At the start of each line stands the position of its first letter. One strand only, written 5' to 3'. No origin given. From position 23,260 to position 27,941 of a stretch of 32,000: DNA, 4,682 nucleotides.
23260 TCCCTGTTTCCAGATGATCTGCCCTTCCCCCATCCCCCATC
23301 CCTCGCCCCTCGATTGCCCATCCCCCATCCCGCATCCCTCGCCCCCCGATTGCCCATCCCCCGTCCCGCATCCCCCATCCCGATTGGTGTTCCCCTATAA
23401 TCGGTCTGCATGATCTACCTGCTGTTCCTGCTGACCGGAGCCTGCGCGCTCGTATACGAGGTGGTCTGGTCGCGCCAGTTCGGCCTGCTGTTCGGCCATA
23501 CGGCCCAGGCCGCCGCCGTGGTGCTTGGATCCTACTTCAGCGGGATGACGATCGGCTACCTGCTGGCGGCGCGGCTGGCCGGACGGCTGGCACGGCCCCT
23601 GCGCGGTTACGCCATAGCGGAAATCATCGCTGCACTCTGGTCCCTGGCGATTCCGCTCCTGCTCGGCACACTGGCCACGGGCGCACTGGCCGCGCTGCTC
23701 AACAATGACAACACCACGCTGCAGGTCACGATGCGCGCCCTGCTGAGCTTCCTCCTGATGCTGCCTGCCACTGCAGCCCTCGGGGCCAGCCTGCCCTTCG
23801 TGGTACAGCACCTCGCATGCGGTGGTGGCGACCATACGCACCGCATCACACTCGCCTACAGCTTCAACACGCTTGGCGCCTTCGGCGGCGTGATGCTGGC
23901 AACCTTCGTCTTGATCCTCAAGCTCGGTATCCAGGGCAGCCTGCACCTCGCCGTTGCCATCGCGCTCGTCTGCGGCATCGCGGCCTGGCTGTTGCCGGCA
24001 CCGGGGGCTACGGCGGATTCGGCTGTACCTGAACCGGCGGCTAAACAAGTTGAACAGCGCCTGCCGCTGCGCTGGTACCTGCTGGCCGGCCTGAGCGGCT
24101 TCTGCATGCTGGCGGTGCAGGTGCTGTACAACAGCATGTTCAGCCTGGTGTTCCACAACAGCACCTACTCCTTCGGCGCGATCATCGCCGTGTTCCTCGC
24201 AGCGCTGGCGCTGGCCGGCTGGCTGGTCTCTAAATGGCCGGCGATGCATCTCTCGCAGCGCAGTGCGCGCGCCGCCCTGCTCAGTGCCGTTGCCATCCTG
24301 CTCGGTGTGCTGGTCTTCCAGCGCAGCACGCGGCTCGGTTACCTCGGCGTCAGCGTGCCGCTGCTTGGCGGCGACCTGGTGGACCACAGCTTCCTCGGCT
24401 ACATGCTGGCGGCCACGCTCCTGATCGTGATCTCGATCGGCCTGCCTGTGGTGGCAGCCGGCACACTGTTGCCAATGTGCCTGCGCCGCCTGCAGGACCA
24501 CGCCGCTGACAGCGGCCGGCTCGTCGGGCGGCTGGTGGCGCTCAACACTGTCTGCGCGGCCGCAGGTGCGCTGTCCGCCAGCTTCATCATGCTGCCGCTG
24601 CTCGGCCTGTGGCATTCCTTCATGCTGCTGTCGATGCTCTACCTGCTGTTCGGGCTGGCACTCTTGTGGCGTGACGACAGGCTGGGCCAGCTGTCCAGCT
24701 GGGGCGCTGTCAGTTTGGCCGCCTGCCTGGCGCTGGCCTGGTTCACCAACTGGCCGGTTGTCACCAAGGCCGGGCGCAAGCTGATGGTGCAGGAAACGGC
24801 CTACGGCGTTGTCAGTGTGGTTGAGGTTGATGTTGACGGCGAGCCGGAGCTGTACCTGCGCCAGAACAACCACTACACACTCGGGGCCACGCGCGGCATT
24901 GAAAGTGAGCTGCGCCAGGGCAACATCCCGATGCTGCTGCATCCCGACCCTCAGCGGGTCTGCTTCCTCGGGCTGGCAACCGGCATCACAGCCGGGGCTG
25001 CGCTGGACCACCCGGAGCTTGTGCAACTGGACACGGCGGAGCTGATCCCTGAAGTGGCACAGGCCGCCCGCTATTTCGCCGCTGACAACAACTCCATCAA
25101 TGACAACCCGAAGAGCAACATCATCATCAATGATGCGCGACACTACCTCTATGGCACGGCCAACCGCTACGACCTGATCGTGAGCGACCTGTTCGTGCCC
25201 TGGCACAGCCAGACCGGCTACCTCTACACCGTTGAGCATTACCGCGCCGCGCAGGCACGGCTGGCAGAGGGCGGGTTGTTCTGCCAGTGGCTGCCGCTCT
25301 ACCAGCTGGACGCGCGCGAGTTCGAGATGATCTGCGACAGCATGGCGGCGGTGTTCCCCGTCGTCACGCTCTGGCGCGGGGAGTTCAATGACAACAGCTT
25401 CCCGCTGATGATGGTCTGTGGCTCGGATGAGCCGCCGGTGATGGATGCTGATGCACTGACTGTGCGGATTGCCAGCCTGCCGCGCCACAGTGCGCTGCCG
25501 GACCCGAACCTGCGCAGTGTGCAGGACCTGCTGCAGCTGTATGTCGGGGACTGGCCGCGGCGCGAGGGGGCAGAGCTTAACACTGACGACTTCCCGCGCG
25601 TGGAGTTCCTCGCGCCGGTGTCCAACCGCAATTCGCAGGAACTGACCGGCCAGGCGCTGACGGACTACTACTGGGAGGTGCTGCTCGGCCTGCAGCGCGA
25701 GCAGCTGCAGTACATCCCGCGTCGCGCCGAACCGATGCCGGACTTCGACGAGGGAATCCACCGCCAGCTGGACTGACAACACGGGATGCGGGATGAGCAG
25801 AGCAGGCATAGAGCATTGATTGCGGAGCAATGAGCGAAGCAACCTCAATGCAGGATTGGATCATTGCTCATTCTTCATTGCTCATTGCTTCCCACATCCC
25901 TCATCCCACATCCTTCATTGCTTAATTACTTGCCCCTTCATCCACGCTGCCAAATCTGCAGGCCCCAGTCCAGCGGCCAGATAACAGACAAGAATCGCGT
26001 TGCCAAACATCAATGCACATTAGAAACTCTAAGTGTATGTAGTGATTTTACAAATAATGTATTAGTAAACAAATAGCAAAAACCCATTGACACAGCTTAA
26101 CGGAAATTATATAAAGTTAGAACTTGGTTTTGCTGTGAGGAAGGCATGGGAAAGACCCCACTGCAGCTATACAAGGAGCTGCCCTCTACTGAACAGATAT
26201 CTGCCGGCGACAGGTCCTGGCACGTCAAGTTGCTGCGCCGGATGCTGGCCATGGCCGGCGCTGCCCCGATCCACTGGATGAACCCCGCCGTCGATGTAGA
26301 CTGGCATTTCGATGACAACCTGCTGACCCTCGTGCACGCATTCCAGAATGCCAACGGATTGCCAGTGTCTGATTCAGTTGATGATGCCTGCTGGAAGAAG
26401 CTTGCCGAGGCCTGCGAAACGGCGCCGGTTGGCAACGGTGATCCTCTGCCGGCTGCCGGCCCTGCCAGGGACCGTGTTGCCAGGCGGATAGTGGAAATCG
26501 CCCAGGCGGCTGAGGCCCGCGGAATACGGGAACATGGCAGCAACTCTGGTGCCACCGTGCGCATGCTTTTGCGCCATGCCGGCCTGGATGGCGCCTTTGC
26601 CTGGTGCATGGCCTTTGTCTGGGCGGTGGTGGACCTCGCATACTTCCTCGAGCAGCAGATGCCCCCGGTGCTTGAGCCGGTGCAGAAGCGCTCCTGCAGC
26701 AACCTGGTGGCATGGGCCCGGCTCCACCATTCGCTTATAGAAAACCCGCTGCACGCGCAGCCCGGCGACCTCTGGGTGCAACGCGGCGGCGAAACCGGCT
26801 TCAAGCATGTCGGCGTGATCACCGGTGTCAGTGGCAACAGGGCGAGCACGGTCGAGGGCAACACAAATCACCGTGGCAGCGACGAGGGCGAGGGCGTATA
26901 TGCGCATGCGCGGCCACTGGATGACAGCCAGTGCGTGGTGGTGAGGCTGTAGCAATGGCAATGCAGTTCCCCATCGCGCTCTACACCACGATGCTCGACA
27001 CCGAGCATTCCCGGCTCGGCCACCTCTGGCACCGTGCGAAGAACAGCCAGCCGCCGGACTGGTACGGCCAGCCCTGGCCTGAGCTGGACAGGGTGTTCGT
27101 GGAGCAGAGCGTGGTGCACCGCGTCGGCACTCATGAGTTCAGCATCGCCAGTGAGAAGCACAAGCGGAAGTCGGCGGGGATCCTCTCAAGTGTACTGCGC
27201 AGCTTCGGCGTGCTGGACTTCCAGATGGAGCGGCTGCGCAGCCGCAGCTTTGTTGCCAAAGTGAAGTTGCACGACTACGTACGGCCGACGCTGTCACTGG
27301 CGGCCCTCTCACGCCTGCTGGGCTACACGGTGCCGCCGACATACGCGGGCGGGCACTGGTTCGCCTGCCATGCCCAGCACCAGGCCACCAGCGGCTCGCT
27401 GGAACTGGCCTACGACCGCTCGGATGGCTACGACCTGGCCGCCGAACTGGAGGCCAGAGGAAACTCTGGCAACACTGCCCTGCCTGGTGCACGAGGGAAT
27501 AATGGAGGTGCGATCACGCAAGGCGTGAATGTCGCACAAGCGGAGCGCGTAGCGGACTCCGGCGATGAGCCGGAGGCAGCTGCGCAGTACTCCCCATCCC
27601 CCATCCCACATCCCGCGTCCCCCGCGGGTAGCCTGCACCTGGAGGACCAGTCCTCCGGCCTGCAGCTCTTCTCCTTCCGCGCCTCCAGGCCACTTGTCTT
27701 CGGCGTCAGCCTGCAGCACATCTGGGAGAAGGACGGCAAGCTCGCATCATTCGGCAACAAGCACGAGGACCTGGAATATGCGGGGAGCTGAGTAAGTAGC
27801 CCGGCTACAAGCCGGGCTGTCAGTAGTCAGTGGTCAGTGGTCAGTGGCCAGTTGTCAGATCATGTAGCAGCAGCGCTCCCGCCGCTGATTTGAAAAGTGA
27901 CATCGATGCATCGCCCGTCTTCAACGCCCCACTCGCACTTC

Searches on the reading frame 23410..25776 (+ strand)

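Call 11: search_protein_families(library=pfam, proteins=[window:23410-25776:+], max_evalue=0.001)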
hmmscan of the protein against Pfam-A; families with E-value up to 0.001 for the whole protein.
window:23410-25776:+ (788 aa): 1 family
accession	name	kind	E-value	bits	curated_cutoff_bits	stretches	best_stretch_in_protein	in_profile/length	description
PF01564.23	Spermine_synth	-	1.6e-08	34.8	22.9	1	505-652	10-156/186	Spermine/spermidine synthase domain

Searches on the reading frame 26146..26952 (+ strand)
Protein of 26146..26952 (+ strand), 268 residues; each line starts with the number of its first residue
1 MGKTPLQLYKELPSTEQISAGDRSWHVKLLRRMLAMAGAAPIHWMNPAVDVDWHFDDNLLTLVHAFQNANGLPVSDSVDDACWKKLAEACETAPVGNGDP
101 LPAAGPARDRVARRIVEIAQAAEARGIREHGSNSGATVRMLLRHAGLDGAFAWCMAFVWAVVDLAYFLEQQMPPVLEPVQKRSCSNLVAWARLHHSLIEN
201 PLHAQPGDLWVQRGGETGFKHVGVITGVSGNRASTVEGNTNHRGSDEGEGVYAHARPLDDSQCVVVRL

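Call 11: search_protein_families(library=pfam, proteins=[window:26146-26952:+], max_evalue=0.001)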
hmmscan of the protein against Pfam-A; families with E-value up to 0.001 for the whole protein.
window:26146-26952:+ (268 aa): 1 family
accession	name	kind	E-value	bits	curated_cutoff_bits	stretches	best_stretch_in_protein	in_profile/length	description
PF05257.22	CHAP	-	7.7e-06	26.8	26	1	149-239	4-81/81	CHAP domain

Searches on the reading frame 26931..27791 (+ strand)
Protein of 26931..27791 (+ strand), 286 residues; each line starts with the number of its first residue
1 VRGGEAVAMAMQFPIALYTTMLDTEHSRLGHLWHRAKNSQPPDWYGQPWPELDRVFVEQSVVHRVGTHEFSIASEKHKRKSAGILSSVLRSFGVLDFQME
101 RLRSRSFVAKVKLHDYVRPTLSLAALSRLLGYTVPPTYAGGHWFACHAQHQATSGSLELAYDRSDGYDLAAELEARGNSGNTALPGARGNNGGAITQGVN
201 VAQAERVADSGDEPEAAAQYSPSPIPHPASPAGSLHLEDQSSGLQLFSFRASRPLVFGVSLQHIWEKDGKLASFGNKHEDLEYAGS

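Call 11: search_protein_families(library=pfam, proteins=[window:26931-27791:+], max_evalue=0.001)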
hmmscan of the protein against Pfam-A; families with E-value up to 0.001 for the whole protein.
window:26931-27791:+ (286 aa): 0 families

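Call 29: search_protein_families(library=padloc, proteins=[window:26931-27791:+], max_evalue=0.1)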
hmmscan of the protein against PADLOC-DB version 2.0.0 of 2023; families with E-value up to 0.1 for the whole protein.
window:26931-27791:+ (286 aa): 1 family
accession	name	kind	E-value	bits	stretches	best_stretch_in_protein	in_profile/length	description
PDLC02986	bGSDM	-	0.0051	14.3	1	234-280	185-231/257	-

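Call 55: search_protein_families(library=ncbifam, proteins=[window:26931-27791:+], max_evalue=0.01)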
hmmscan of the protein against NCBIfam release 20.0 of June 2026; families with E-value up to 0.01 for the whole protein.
window:26931-27791:+ (286 aa): 0 families
